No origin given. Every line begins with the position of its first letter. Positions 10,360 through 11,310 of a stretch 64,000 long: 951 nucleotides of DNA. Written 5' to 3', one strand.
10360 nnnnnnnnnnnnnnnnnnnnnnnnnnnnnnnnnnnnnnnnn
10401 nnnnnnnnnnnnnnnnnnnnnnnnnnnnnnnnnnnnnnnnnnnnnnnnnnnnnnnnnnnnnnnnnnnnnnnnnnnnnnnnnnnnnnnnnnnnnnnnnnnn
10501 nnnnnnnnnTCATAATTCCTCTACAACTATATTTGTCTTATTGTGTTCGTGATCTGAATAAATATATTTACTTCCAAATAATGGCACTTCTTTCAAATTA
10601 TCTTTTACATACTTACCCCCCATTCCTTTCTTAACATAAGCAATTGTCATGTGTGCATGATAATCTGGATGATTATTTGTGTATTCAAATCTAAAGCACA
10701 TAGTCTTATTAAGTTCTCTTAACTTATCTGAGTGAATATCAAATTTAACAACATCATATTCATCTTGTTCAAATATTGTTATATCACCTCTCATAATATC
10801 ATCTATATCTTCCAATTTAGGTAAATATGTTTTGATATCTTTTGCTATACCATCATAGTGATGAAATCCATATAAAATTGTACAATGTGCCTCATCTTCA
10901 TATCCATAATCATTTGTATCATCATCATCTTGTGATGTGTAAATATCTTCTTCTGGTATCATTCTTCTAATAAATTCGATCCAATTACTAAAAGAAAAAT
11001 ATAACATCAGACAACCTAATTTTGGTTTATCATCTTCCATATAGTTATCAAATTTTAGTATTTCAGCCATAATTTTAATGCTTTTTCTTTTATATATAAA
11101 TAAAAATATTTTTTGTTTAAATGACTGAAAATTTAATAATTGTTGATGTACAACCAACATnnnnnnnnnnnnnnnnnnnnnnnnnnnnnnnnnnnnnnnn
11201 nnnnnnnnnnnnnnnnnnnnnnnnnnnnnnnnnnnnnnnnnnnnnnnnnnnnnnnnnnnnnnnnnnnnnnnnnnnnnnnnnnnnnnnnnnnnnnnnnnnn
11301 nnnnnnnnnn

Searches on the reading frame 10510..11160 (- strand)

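Call 71: search_protein_families(library=pfam, max_evalue=1, proteins=[window:10510-11160:-])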
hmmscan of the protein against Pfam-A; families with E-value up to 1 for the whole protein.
window:10510-11160:- (216 aa): 2 families
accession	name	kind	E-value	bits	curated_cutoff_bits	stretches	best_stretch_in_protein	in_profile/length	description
PF23474.1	Acb1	-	5.1e-05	23.5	27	1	77-183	21-118/144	Anti-CBASS protein Acb1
PF13563.12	2_5_RNA_ligase2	-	0.00022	21.7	27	1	87-178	22-118/152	2'-5' RNA ligase superfamily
